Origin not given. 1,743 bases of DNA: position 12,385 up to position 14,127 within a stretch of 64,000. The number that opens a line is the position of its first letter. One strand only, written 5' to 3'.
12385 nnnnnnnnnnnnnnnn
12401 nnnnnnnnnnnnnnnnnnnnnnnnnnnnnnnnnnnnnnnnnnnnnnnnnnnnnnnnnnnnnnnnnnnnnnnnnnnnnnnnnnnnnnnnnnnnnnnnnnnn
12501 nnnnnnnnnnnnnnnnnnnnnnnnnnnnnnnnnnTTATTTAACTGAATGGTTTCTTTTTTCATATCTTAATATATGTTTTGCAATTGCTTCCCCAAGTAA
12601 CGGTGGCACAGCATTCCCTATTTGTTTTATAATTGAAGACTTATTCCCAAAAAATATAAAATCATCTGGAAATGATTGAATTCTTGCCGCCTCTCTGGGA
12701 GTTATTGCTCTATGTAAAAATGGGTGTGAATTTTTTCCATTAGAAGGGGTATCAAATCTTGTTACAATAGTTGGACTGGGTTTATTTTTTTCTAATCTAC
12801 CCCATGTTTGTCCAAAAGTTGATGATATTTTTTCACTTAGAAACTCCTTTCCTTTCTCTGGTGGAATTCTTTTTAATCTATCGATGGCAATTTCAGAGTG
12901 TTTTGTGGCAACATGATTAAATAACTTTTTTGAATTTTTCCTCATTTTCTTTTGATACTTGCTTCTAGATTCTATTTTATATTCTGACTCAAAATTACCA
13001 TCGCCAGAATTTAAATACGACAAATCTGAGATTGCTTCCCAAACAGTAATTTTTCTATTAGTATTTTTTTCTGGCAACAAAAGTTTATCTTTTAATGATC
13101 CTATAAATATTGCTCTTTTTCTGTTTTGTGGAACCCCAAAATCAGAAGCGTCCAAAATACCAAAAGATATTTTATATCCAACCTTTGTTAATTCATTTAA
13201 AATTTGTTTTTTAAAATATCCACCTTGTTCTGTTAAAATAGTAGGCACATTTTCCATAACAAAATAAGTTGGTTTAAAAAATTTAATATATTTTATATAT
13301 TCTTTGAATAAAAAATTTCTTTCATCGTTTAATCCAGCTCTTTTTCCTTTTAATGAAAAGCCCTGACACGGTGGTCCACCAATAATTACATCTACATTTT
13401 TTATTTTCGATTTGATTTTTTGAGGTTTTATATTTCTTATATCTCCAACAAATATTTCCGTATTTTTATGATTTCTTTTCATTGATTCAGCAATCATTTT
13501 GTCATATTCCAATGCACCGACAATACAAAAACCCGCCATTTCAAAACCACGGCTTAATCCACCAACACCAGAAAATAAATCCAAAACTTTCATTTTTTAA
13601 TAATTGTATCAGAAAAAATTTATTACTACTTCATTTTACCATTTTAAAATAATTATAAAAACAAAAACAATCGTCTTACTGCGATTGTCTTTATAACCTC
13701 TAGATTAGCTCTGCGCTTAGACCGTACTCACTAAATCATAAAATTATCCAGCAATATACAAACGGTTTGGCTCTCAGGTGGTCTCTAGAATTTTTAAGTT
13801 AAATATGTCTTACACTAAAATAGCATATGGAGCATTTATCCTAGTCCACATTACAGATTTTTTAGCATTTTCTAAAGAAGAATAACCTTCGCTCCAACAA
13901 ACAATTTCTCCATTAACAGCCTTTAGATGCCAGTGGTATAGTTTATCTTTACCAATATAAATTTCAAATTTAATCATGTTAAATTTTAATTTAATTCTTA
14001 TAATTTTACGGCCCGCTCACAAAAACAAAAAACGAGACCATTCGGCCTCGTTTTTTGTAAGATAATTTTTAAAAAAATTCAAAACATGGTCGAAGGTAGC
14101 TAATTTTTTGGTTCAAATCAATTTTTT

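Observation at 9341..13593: Four-gene defence operon: m5C MTase + beta-class N4/N6 MTase + large HNH-domain protein + AAA_21/ABC ATPase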

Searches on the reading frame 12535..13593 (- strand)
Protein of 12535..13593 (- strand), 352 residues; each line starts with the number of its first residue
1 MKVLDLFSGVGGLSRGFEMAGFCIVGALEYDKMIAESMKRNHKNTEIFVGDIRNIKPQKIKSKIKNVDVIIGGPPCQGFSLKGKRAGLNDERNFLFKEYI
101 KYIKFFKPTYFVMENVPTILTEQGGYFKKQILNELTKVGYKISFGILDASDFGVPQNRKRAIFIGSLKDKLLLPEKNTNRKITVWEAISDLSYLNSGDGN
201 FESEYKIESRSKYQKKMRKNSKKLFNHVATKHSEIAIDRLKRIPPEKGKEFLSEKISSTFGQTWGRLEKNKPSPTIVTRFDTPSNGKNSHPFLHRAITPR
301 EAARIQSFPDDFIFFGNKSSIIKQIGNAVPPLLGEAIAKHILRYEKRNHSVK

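Call 3: search_protein_families(library=pfam, proteins=[window:12535-13593:-], max_evalue=0.1)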
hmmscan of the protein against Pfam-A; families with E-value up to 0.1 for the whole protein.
window:12535-13593:- (352 aa): 3 families
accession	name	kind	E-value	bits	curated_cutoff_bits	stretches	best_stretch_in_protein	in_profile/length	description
PF00145.23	DNA_methylase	-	5.8e-81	272.9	22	1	1-342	1-323/324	C-5 cytosine-specific DNA methylase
PF09445.16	Methyltransf_15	-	0.00012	22.1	22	1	2-84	3-89/165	RNA cap guanine-N2 methyltransferase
PF16996.10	Asp4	-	0.099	13.3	27.7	0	234-261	10-37/55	Accessory secretory protein Sec Asp4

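Call 4: search_protein_families(library=padloc, proteins=[window:12535-13593:-], max_evalue=0.1)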
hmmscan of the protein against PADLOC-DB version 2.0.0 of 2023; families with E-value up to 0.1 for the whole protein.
window:12535-13593:- (352 aa): 66 families (the best 25 are shown)
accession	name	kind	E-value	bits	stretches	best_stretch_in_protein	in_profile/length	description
PDLC03234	MTase_II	-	3.4e-120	399.7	1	1-345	5-366/375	Type II methyltransferase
PDLC03279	MTase_II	-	9.1e-107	355.8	1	2-344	4-352/587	Type II methyltransferase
PDLC03378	MTase_II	-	2e-104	347.6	1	1-347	3-332/344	Type II methyltransferase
PDLC03326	MTase_II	-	1.7e-93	312.1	1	2-343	6-374/412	Type II methyltransferase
PDLC00033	DruM2|DruM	-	4.4e-88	294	1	2-345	23-364/368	DNA cytosine methylase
PDLC03237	MTase_II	-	5.8e-77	257.5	2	4-174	797-975/1036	Type II methyltransferase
PDLC03272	MTase_II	-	1.1e-76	256.6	1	2-345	76-390/407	Type II methyltransferase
PDLC02649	DrmMII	-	5.9e-71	237.6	2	53-342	102-415/422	DrmMII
PDLC00026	DruM2|DruM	-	1.2e-66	223.6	1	2-343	6-316/336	DNA cytosine methylase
PDLC03225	MTase_II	-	5.1e-64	215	2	135-343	369-596/615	Type II methyltransferase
PDLC02648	DrmMII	-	9.7e-62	207.3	1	3-343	24-449/468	DrmMII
PDLC03307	MTase_II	-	3.8e-59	198.8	1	1-344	1-368/382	Type II methyltransferase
PDLC00027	DruM2|DruM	-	1.9e-58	196.6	2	1-169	12-174/361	DNA cytosine methylase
PDLC02656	DrmMII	-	6.6e-53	178.2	2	1-171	5-207/491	DrmMII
PDLC02650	DrmMII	-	1.5e-52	176.9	2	3-121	11-138/435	DrmMII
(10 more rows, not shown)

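Call 5: search_protein_families(library=ncbifam, proteins=[window:12535-13593:-], max_evalue=0.1)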
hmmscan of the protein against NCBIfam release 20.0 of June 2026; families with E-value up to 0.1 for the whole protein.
window:12535-13593:- (352 aa): 3 families
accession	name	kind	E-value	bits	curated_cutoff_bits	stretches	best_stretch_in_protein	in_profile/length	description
TIGR00675.1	dcm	superfamily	1.4e-71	241.8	100.65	1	3-341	1-329/329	DNA (cytosine-5-)-methyltransferase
NF007772.0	PRK10458.1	subfamily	1.5e-15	56.7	710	1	2-183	90-302/472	DNA cytosine methylase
NF041658.1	ornithlipidmtase_OlsG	equivalog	0.064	13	350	0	23-88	66-134/191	ornithine lipid N-methyltransferase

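Call 17: search_solved_structures(query=window:12535-13593:-, max_evalue=1e-10)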
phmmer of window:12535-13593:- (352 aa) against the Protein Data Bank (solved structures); distinct sequences matched with E-value up to 1e-10: 48.
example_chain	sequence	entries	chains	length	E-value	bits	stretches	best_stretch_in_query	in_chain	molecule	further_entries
1dct_A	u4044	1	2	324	4.3e-43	151.1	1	1-169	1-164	PROTEIN (MODIFICATION METHYLASE HAEIII)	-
9ped_A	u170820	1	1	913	6.3e-43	150.5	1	66-175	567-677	DNA (cytosine-5)-methyltransferase 1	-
9m5u_A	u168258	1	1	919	6.5e-43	150.5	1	66-175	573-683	DNA (cytosine-5)-methyltransferase 1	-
9v4p_A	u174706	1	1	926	6.7e-43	150.4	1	66-175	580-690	DNA (cytosine-5)-methyltransferase 1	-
9peb_A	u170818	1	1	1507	7.2e-42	147.1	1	66-175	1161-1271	DNA (cytosine-5)-methyltransferase 1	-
9pec_A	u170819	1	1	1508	7.2e-42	147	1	66-175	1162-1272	DNA (cytosine-5)-methyltransferase 1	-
9m5x_A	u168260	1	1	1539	7.8e-42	146.9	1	66-175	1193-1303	DNA (cytosine-5)-methyltransferase 1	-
9v4o_A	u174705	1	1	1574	8.7e-42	146.8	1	66-175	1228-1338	DNA (cytosine-5)-methyltransferase 1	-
3ubt_Y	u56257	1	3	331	1e-41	146.6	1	1-169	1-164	Modification methylase HaeIII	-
5guv_A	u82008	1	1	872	2.1e-40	142.3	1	2-168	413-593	DNA (cytosine-5)-methyltransferase 1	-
3pt9_A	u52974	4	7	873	2.8e-40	141.8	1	2-168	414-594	DNA (cytosine-5)-methyltransferase 1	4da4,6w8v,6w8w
3pt6_A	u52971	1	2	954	4.3e-40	141.2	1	2-168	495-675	DNA (cytosine-5)-methyltransferase 1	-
3av4_A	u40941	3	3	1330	1.6e-39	139.4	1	2-168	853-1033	DNA (cytosine-5)-methyltransferase 1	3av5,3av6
5wy1_A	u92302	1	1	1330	1.6e-39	139.4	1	2-168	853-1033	DNA (cytosine-5)-methyltransferase 1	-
5gut_A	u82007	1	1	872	2.4e-39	138.8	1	2-168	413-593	DNA (cytosine-5)-methyltransferase 1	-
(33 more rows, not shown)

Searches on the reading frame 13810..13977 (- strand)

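Call 78: search_protein_families(library=pfam, proteins=[window:13810-13977:-], max_evalue=0.01)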
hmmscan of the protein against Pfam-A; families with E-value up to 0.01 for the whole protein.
window:13810-13977:- (55 aa): 1 family
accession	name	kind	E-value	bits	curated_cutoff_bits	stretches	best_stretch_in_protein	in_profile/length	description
PF07411.17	DUF1508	-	8.3e-10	38.9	22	1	11-52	3-44/48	Domain of unknown function (DUF1508)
